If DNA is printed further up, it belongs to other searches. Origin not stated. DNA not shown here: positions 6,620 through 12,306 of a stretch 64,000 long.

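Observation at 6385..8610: AT-rich horizontally acquired island immediately downstream of dnaE encoding a 584-aa PD-(D/E)xK-motif protein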

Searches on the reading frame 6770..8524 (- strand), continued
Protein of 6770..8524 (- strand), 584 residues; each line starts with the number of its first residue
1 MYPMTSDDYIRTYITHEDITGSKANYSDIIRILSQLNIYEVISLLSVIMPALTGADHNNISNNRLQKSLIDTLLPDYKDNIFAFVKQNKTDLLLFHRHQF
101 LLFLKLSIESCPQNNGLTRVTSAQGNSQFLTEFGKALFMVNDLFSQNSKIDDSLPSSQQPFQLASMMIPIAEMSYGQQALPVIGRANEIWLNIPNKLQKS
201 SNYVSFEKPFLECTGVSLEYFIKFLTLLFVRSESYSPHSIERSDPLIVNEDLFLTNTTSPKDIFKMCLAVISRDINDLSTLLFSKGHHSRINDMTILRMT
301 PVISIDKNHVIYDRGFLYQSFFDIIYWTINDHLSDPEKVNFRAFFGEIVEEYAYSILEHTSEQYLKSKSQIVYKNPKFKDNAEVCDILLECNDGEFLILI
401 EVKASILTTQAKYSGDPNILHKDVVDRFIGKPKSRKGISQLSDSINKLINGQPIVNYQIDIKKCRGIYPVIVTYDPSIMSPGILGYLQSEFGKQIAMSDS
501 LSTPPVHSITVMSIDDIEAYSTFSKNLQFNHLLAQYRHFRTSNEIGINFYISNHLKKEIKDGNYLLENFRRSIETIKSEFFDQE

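Call 98: find_encoding_contigs(protein=P0005, flank=8000, max_places=1)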
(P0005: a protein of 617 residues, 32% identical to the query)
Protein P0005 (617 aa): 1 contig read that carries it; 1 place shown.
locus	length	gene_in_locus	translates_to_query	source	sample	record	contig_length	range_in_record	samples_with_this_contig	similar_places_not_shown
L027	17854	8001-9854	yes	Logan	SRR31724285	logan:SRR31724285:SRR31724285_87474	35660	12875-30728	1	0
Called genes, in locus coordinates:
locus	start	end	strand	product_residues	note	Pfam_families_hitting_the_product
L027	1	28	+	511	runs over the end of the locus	-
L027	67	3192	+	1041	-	PF25120:DUF7814, PF02384:N6_Mtase (faint), PF20473:MmeI_Mtase, PF07669:Eco57I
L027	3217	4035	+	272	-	PF04326:SLFN_AlbA_2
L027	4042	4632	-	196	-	-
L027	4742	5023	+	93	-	PF13560:HTH_31, PF12844:HTH_19 (weak), PF01381:HTH_3, PF13443:HTH_26 (weak)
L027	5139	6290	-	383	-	-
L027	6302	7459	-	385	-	PF04326:SLFN_AlbA_2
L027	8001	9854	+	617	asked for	-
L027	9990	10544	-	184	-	PF03887:YfbU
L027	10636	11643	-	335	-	PF00069:Pkinase, PF07714:PK_Tyr_Ser-Thr, PF03109:ABC1 (weak)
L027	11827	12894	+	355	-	-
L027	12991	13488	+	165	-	-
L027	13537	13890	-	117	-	-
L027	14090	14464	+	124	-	-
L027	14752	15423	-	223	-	PF13643:DUF4145 (weak)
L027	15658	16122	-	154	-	-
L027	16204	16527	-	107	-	-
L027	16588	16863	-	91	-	-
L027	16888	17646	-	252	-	-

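Call 99: find_encoding_contigs(protein=P0006, flank=8000, max_places=1)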
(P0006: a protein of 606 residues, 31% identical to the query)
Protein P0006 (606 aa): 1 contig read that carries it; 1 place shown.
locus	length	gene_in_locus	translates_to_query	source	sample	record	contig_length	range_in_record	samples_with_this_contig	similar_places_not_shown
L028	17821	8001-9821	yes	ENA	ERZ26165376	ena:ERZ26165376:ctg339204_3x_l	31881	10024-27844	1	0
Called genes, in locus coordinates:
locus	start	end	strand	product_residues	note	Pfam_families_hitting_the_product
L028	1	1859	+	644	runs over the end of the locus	-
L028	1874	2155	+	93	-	-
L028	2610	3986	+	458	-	-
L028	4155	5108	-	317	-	PF16927:HisKA_7TM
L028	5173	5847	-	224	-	PF21926:FeeM (weak)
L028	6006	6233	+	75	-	PF13560:HTH_31, PF12844:HTH_19 (weak), PF01381:HTH_3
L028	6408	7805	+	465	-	PF04326:SLFN_AlbA_2, PF13749:HATPase_c_4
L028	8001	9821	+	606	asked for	-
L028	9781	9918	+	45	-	-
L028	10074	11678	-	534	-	PF05569:Peptidase_M56, PF01435:Peptidase_M48 (faint)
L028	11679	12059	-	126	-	PF03965:Penicillinase_R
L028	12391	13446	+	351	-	PF00589:Phage_integrase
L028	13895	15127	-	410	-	-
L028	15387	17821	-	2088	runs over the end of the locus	PF03412:Peptidase_C39, PF05593:RHS_repeat (faint)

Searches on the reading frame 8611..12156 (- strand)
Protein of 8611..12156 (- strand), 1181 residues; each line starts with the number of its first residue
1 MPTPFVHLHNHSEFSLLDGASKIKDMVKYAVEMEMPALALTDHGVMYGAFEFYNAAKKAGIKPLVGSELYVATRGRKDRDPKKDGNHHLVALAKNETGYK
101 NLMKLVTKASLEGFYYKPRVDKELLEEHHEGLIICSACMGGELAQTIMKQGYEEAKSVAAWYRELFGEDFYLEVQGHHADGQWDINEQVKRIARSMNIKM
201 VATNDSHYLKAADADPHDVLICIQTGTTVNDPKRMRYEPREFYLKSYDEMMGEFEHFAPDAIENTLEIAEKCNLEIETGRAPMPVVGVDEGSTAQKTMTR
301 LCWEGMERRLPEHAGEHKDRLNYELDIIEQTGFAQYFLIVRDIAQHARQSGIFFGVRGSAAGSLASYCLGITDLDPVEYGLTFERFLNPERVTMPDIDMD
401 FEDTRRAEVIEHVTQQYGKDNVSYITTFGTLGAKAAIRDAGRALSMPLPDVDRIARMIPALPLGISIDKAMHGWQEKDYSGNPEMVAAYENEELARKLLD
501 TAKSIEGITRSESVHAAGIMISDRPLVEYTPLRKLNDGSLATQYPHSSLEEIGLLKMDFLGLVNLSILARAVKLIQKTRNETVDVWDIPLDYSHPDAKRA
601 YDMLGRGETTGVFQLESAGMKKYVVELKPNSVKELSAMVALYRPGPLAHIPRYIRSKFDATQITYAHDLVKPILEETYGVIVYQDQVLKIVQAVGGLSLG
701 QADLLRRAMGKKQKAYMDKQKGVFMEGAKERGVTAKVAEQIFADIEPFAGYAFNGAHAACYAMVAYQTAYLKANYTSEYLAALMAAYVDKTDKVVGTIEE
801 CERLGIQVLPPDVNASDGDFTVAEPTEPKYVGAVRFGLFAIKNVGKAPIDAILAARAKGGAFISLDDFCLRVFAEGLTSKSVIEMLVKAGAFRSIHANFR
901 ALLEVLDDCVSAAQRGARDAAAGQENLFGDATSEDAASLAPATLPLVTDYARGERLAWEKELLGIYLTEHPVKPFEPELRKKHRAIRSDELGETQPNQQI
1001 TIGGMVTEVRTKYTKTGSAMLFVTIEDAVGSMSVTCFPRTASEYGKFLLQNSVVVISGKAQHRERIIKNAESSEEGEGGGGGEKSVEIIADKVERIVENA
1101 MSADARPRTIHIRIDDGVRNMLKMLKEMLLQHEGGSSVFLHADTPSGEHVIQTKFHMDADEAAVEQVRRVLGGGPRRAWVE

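Call 22: find_related_loci(query=window:8611-12156:-, collection=genome_contigs, flank=10000)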
Query window:8611-12156:- (1181 aa) in genome_contigs; peptide patterns used: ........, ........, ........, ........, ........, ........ (x = any residue, [..] = any of these).
29 stretches matched a pattern; 9 encode a relative of the query (tblastn E <= 1e-3); 9 distinct loci.
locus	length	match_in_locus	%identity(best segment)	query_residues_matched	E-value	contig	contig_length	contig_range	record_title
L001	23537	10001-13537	91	1-1181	0e+0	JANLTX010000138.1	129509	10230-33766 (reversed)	MAG: Armatimonadota bacterium isolate OTE_25_metabat_120 OTE_25_k141_3779738, whole genome shotgun sequence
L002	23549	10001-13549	81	1-1181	0e+0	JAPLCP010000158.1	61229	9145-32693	MAG: Armatimonadota bacterium isolate LacPavin_0818_WC50_MAG_59_12 LacPavin_0818_WC50_scaffold_527133, whole genome shot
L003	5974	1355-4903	81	1-1181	0e+0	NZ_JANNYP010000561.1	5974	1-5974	MAG: Armatimonas sp. isolate VAR_34_concoct_113 VAR_34_k141_2093471, whole genome shotgun sequence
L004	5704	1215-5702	73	1-1098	0e+0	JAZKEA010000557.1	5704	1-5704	MAG: Armatimonadota bacterium isolate DC_HB_02_SPN181219-bin009 DCHB02SPN_B009_0_000000000557, whole genome shotgun sequ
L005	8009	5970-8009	87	1-680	0e+0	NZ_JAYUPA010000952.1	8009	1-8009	MAG: Armatimonas sp. isolate GL106_DN_concoct_81 GL106_DN_concoct_81_951, whole genome shotgun sequence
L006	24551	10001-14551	87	1-1181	0e+0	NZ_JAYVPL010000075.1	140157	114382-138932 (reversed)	MAG: Armatimonas sp. isolate GL72_DN_metabinner_2 GL72_DN_metabinner_2_74, whole genome shotgun sequence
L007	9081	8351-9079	89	1-243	2e-141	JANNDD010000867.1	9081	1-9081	MAG: Armatimonas sp. isolate OTE_78_concoct_371 OTE_78_k141_135532, whole genome shotgun sequence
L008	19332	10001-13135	42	2-1058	0e+0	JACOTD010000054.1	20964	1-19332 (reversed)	MAG: Candidatus Peregrinibacteria bacterium isolate NC_groundwater_35_Pr7_B-0.1um_58_27 FFV18_Bp1_scaffold_357516, whole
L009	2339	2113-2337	95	1-75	3e-39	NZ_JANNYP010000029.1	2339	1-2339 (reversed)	MAG: Armatimonas sp. isolate VAR_34_concoct_113 VAR_34_k141_2030436, whole genome shotgun sequence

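Call 41: search_protein_families(library=pfam, proteins=[L002:13562-14470:+, L006:14806-15189:+, L006:15238-16008:+, L002:14785-15573:+, L003:4907-5422:+, L003:5437-5844:+, L001:14333-15241:-, L001:15244-16149:-], max_evalue=0.1)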
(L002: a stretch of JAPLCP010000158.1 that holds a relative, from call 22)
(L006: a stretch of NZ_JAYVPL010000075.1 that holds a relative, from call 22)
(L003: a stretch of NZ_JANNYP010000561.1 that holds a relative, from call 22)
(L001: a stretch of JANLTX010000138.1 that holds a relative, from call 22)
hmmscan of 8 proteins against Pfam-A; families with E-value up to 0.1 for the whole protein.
L002:13562-14470:+ (302 aa): 4 families
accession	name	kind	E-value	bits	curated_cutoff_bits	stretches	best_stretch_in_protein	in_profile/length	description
PF04471.18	Mrr_cat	-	4e-35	120.8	21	1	155-275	2-115/115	Restriction endonuclease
PF14338.12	Mrr_N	-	4.7e-25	88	29.5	1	6-89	1-86/87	Mrr N-terminal domain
PF22722.2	NA-iREase1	-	6.1e-08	33.1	27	1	187-271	20-104/106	NACHT-associated inactive Restriction Endonuclease 1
PF13156.12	Mrr_cat_2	-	1.2e-05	25.6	22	1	187-279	25-118/127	Restriction endonuclease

L006:14806-15189:+ (127 aa): 1 family
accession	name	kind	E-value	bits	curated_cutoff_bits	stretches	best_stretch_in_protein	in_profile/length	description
PF01850.27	PIN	-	2e-15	57.9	23.6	1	4-122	2-117/120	PIN domain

L006:15238-16008:+ (256 aa): 0 families

L002:14785-15573:+ (262 aa): 17 families
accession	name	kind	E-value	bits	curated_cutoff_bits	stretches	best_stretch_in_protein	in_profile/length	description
PF13649.12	Methyltransf_25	-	2.3e-17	63.9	27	1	51-147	1-96/97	Methyltransferase domain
PF08241.18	Methyltransf_11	-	1.5e-13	51.6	21.2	1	52-140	1-86/95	Methyltransferase domain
PF13847.12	Methyltransf_31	-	7.1e-13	48.9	27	1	49-142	5-102/145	Methyltransferase domain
PF13489.12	Methyltransf_23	-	5.1e-12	46.3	27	1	39-233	15-161/164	Methyltransferase domain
PF08242.18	Methyltransf_12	-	2.9e-08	34.8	30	1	52-150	1-98/98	Methyltransferase domain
PF01209.24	Ubie_methyltran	-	1.4e-06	28.3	20.1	1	29-136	31-139/233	ubiE/COQ5 methyltransferase family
PF05401.17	NodS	-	2.1e-06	28.1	24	1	43-152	39-144/201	Nodulation protein S (NodS)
PF06325.19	PrmA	-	0.0011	18.9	22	1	42-96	156-210/296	Ribosomal protein L11 methyltransferase (PrmA)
PF01728.25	FtsJ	-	0.0046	17.3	24.1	1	48-89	22-62/181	FtsJ-like methyltransferase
PF03848.20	TehB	-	0.0057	16.5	20.4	1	47-120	30-102/193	Tellurite resistance protein TehB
PF05175.20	MTS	-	0.0068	16.5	23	1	47-118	31-103/170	Methyltransferase small domain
PF13679.12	Methyltransf_32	-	0.0081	16.6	27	1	41-95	17-78/143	Methyltransferase domain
PF01170.24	UPF0020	-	0.023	14.8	22.3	1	70-119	77-127/197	RMKL-like, methyltransferase domain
PF03141.22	Methyltransf_29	-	0.038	13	23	1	34-116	102-184/506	Putative S-adenosyl-L-methionine-dependent methyltransferase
PF09445.16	Methyltransf_15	-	0.047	13.7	22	1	50-102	3-52/165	RNA cap guanine-N2 methyltransferase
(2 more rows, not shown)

L003:4907-5422:+ (171 aa): 1 family
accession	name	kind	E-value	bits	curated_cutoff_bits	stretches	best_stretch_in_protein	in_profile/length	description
PF14280.11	DUF4365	-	0.039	14.4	24.3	1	48-128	31-119/139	Domain of unknown function (DUF4365)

L003:5437-5844:+ (135 aa): 0 families

L001:14333-15241:- (302 aa): 1 family
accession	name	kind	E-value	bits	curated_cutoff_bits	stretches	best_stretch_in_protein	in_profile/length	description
PF00248.27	Aldo_ket_red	-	2.6e-44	151.9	24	1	15-294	1-288/291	Aldo/keto reductase family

L001:15244-16149:- (301 aa): 2 families
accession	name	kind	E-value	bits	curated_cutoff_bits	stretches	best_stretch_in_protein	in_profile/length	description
PF19580.5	Exo_endo_phos_3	-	5.9e-16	58.8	27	1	5-259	2-259/311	Endonuclease/Exonuclease/phosphatase family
PF03372.29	Exo_endo_phos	-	4.1e-13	50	24.5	1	50-292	18-225/225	Endonuclease/Exonuclease/phosphatase family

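Call 95: search_protein_families(library=pfam, proteins=[L006:12287-13258:+, L006:14582-14806:+], max_evalue=0.01)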
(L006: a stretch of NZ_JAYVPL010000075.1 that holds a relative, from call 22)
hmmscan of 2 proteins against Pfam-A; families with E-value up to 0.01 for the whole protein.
L006:12287-13258:+ (324 aa): 1 family
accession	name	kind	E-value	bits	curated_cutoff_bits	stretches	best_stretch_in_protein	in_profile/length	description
PF14890.11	Intein_splicing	-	1e-08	35.6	35.8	1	27-323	29-152/155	Intein splicing domain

L006:14582-14806:+ (75 aa): 1 family
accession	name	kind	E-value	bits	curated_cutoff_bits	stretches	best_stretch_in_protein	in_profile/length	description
PF09720.15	Unstab_antitox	-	0.0063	17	23.3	1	14-41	1-28/54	Putative addiction module component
